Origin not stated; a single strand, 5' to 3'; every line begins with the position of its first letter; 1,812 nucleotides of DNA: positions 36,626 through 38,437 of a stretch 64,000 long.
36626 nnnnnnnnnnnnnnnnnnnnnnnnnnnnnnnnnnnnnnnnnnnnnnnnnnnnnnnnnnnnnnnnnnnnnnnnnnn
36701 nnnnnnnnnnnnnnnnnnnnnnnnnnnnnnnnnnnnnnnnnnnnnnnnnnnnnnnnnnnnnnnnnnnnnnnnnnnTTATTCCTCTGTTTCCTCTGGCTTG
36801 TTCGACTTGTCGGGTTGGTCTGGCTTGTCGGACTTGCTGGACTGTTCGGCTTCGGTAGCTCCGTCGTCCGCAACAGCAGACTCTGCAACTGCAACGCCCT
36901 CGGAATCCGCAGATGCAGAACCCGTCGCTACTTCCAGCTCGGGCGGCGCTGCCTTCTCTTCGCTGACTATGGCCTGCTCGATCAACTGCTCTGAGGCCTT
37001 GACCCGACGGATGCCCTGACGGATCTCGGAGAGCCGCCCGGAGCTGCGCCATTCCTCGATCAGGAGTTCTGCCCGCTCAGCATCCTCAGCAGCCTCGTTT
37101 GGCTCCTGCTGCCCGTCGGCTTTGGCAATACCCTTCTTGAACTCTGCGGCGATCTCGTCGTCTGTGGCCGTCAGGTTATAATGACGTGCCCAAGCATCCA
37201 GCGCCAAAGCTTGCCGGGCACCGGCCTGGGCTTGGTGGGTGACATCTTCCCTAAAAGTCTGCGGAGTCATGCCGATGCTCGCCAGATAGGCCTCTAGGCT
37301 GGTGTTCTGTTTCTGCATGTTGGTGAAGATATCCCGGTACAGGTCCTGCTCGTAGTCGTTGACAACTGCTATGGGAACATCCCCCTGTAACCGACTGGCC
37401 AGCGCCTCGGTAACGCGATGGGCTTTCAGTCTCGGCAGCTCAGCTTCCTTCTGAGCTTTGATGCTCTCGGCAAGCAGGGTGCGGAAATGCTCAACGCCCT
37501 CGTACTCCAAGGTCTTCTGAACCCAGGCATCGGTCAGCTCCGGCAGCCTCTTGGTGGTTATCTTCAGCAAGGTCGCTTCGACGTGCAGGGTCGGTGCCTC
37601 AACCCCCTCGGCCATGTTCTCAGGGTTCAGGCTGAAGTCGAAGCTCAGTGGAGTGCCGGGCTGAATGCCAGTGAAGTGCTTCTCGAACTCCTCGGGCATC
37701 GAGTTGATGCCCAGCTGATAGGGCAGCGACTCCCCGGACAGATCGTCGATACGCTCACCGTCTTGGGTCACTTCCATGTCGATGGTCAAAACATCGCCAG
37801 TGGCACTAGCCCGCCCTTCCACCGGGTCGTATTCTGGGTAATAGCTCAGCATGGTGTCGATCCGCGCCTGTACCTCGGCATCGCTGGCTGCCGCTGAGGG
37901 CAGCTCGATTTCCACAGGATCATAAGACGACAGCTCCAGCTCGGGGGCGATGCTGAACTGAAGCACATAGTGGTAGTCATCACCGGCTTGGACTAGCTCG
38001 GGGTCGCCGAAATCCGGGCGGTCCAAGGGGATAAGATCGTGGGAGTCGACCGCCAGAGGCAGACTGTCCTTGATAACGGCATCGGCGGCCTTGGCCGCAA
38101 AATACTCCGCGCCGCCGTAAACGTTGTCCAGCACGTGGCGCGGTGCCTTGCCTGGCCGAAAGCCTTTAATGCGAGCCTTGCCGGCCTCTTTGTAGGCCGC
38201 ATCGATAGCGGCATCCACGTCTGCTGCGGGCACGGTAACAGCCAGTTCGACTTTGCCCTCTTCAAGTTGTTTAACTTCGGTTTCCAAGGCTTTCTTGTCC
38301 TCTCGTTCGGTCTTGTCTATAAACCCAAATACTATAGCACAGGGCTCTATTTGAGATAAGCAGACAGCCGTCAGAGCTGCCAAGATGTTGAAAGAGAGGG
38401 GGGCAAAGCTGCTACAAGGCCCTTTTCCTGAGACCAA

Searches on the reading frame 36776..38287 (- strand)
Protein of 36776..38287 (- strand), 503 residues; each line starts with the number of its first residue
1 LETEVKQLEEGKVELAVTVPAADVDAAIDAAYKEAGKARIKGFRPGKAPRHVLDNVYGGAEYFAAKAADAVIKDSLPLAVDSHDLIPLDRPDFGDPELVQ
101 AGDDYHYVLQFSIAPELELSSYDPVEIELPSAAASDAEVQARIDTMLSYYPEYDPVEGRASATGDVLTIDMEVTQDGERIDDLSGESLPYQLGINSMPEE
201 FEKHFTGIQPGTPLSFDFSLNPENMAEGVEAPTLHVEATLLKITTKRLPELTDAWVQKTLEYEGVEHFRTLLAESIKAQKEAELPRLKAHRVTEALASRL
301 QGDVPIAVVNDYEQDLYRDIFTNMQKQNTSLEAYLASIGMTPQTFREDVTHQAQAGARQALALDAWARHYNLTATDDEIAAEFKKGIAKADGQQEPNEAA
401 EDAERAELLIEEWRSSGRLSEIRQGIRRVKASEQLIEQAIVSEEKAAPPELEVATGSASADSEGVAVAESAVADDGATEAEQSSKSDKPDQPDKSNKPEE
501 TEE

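Call 22: find_related_loci(query=window:36776-38287:-, collection=genome_contigs, flank=10000)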
Query window:36776-38287:- (503 aa) in genome_contigs; peptide patterns used: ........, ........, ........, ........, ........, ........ (x = any residue, [..] = any of these).
94 stretches matched a pattern, but none encodes a relative of the query by tblastn (E <= 1e-3).

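Call 23: find_homologous_proteins(query=window:36776-38287:-, max_evalue=1e-30)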
Query window:36776-38287:- (503 aa): 306 proteins with E <= 1e-30 among 8000 candidates; the best 120 are listed.
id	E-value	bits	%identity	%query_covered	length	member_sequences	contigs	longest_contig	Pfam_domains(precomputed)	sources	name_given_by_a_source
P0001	0.0e+0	1085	100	100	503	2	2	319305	PF05697.19,PF05698.20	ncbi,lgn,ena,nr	ncbi:MAG: trigger factor [Actinomycetia bacterium]|nr:trigger factor [Actinomycetes bacterium]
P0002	2.5e-150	520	56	88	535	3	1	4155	PF05697.19,PF05698.20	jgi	-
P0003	3.9e-147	509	52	97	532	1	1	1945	PF05697.19,PF05698.20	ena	-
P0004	7.5e-147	508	55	89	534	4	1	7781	PF05697.19,PF05698.20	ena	-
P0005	1.3e-140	488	52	93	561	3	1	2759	PF05697.19,PF05698.20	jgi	-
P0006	5.1e-136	473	52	91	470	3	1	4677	PF05697.19,PF05698.20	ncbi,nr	ncbi:MAG: trigger factor [Coriobacteriia bacterium]|nr:trigger factor [Coriobacteriia bacterium]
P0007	2.9e-130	454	48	89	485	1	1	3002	PF05697.19,PF05698.20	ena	-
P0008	9.4e-129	449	49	88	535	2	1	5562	PF05697.19,PF05698.20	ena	-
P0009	2.7e-126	441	47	88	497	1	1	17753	PF05697.19,PF05698.20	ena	-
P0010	3.5e-121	424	49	88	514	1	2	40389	PF05697.19,PF05698.20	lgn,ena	-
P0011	8.3e-119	416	47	88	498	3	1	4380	PF05697.19,PF05698.20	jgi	jgi:trigger factor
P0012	1.2e-116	409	46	88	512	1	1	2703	PF05697.19,PF05698.20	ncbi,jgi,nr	ncbi:MAG: trigger factor [Coriobacteriales bacterium]|jgi:trigger factor|nr:trigger factor [Coriobac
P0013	4.7e-116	407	47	88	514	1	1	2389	PF05697.19,PF05698.20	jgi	jgi:trigger factor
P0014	2.6e-114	401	47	88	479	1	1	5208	PF00254.35,PF05697.19,PF05698.20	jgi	-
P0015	5.2e-114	400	46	88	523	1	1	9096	PF05697.19,PF05698.20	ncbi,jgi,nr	ncbi:MAG: trigger factor [Coriobacteriales bacterium]|jgi:trigger factor|nr:trigger factor [Coriobac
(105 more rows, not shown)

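Call 28: find_encoding_contigs(protein=P0010, flank=10000, max_places=2)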
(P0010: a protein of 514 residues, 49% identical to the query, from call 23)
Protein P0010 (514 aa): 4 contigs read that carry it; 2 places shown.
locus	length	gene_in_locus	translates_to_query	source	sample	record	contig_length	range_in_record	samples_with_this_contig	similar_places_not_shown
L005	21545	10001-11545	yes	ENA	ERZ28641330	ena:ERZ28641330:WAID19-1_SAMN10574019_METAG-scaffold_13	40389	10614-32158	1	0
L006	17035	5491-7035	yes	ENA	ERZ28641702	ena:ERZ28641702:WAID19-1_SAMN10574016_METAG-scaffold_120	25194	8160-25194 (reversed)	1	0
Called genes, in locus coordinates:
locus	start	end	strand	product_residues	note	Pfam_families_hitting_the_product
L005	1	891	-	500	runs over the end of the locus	PF00196:GerE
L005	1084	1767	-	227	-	PF02085:Cytochrom_CIII (faint), PF14537:Cytochrom_c3_2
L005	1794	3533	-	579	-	PF00890:FAD_binding_2, PF01266:DAO (faint), PF12831:FAD_oxidored (weak)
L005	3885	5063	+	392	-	PF00465:Fe-ADH, PF13685:Fe-ADH_2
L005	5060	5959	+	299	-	PF00005:ABC_tran, PF13304:AAA_21 (faint)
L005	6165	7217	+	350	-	PF13379:NMT1_2 (weak), PF09084:NMT1, PF12974:Phosphonate-bd (weak)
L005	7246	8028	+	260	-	PF00528:BPD_transp_1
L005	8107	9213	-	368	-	PF00155:Aminotran_1_2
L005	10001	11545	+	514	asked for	PF05697:Trigger_N, PF05698:Trigger_C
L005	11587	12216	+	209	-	PF00574:CLP_protease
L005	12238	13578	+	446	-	PF06689:zf-C4_ClpX, PF05496:RuvB_N (weak), PF01078:Mg_chelatase (faint), PF07724:AAA_2, PF07728:AAA_5 (weak), PF00004:AAA, PF10431:ClpB_D2-small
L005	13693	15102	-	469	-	PF06161:DUF975, PF06541:ABC_trans_CmpB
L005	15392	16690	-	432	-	PF08245:Mur_ligase_M, PF02875:Mur_ligase_C, PF27239:FOL3_C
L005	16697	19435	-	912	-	PF00133:tRNA-synt_1, PF09334:tRNA-synt_1g, PF13603:tRNA-synt_1_2, PF09334:tRNA-synt_1g (weak), PF08264:Anticodon_1, PF10458:Val_tRNA-synt_C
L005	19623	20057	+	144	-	PF13248:Zn_ribbon_3 (faint), PF12773:DZR, PF13240:Zn_Ribbon_1 (faint)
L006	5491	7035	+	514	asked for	PF05697:Trigger_N, PF05698:Trigger_C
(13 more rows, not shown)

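Call 29: find_encoding_contigs(protein=P0004, flank=10000, max_places=2)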
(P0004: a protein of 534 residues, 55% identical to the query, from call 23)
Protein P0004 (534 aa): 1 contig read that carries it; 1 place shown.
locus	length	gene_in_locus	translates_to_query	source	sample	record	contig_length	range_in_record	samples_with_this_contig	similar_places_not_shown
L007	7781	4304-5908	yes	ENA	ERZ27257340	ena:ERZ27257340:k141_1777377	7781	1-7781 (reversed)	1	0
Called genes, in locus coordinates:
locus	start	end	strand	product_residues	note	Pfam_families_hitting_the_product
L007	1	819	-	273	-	?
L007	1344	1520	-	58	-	-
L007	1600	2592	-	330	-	-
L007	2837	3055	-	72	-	-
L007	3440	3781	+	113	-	PF18924:DUF5674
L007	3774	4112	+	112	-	-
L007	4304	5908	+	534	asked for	PF05697:Trigger_N, PF05698:Trigger_C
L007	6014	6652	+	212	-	PF00574:CLP_protease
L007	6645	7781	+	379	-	?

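Call 67: search_protein_families(library=padloc, proteins=[L007:1600-2592:-, L007:1-819:-, L007:3440-3781:+, L007:3774-4112:+], max_evalue=0.01)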
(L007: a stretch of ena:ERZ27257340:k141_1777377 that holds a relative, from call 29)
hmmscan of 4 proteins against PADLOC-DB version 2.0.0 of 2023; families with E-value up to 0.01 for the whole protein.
L007:1600-2592:- (330 aa): 1 family
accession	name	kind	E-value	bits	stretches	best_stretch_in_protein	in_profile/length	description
PDLC03210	mREase_II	-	0.00077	16.9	1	224-300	48-121/294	Type II methyl-directed restriction enzyme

L007:1-819:- (273 aa): 0 families

L007:3440-3781:+ (113 aa): 0 families

L007:3774-4112:+ (112 aa): 0 families
